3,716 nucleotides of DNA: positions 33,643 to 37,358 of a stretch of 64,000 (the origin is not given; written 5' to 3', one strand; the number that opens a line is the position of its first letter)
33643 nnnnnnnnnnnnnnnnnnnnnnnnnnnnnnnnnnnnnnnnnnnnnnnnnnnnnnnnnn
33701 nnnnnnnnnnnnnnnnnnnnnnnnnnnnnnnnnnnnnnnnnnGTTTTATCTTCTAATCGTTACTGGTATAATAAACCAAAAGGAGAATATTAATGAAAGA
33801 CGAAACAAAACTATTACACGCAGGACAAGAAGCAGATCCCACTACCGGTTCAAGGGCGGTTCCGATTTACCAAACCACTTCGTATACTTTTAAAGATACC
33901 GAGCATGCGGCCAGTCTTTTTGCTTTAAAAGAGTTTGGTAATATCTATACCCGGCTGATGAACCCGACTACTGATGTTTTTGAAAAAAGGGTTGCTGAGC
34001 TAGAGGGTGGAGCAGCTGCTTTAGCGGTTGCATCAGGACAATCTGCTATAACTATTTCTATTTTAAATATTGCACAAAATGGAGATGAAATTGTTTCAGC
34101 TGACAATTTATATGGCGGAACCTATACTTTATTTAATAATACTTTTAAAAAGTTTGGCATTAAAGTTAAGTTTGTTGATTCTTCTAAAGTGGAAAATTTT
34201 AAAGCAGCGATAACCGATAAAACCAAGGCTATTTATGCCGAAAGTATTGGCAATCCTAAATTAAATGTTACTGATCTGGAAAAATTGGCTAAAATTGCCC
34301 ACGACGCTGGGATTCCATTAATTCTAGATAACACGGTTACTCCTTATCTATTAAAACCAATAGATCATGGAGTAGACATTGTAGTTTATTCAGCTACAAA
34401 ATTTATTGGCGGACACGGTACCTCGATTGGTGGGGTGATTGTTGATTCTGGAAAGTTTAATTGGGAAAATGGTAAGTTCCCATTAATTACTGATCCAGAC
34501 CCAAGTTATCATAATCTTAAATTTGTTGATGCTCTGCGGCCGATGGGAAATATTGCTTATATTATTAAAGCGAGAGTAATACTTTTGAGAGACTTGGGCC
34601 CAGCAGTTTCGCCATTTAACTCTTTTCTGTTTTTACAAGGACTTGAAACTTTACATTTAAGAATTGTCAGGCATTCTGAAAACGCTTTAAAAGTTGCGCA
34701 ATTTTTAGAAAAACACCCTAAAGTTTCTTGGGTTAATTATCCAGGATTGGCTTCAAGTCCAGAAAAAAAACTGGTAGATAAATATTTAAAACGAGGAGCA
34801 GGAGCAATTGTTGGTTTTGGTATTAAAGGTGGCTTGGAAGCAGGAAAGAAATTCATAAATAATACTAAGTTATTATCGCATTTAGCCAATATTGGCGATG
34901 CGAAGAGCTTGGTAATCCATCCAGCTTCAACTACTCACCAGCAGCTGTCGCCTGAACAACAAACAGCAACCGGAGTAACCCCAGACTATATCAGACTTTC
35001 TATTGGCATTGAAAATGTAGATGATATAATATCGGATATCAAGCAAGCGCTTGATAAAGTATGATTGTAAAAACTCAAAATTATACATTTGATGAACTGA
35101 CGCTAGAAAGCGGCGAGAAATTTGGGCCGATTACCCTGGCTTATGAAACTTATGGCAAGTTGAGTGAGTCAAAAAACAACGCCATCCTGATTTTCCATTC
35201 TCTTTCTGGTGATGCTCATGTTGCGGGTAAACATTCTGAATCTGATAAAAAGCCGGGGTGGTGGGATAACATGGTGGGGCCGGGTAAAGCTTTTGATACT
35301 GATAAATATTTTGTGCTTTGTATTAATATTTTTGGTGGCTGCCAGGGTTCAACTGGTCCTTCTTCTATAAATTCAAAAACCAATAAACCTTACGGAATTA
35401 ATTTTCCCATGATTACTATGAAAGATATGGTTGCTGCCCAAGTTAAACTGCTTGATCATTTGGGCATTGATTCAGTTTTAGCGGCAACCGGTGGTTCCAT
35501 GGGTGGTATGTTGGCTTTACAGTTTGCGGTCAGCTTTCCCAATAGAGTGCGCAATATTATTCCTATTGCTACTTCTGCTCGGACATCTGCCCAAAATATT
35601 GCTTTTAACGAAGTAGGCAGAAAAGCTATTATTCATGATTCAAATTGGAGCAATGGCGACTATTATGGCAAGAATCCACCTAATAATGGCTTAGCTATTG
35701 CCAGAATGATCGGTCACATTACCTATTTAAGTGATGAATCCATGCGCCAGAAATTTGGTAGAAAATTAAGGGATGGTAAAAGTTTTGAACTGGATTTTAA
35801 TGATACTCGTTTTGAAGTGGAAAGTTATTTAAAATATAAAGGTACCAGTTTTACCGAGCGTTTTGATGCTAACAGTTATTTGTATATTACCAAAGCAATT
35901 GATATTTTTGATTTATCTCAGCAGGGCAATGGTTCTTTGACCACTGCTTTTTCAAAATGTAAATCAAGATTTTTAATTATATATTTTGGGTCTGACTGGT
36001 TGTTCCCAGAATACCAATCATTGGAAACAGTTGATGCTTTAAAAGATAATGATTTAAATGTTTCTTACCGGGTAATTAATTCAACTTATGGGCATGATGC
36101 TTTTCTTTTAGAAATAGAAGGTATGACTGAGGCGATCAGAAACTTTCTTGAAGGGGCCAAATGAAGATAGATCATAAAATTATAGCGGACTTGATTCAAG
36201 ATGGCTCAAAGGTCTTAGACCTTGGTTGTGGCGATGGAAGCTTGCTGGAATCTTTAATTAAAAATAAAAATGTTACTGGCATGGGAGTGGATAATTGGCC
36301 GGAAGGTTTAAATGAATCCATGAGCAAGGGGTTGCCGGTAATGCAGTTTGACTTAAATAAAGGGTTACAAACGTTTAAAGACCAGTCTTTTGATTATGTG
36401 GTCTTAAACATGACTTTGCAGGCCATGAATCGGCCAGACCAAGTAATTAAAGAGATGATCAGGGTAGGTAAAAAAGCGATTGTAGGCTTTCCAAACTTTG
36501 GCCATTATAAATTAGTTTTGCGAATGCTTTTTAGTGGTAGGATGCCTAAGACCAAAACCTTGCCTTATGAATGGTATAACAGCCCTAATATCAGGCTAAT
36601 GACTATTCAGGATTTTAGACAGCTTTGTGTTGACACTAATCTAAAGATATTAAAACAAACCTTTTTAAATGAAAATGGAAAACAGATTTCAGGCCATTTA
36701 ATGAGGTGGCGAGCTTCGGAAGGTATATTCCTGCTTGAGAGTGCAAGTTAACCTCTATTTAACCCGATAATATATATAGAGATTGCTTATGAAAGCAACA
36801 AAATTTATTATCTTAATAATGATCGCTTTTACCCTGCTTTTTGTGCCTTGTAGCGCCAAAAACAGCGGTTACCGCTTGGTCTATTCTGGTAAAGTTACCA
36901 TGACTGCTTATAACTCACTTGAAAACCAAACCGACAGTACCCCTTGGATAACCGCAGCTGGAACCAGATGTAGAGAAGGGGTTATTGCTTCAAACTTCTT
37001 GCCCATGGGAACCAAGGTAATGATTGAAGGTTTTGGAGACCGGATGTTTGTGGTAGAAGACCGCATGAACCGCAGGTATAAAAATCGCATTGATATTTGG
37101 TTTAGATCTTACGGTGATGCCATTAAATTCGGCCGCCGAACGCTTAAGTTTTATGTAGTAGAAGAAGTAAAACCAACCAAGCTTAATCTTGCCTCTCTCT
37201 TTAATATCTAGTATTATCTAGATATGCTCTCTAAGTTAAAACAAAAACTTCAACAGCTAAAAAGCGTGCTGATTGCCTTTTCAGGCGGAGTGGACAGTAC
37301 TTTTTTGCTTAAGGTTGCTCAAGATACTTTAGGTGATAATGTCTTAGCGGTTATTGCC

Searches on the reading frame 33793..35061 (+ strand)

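Call 100: search_protein_families(library=pfam, proteins=[window:33793-35061:+], max_evalue=0.01)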
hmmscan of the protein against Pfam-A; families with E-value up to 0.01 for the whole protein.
window:33793-35061:+ (423 aa): 6 families
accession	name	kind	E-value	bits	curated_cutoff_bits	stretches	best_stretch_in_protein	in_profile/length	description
PF01053.26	Cys_Met_Meta_PP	-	1.1e-142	475.6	27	1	4-420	1-380/381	Cys/Met metabolism PLP-dependent enzyme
PF01041.23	DegT_DnrJ_EryC1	-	5.2e-11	42.8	19.8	1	56-179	22-145/360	DegT/DnrJ/EryC1/StrS aminotransferase family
PF00155.27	Aminotran_1_2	-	9.1e-08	32.1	19.7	1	60-226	44-236/361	Aminotransferase class I and II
PF00266.25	Aminotran_5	-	5e-06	26.2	21.5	1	85-212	76-210/371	Aminotransferase class-V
PF01212.27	Beta_elim_lyase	-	5.8e-05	23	27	1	57-257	31-215/288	Beta-eliminating lyase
PF06838.17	Met_gamma_lyase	-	0.0036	16.4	24.2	1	73-219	73-239/405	Methionine gamma-lyase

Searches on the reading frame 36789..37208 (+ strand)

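Call 100: search_protein_families(library=pfam, proteins=[window:36789-37208:+], max_evalue=0.01)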
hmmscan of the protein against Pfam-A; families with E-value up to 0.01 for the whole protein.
window:36789-37208:+ (140 aa): 1 family
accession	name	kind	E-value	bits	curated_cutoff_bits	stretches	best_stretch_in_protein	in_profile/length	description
PF06725.17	3D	-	0.0027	18.3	23.8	1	70-124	9-71/72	3D domain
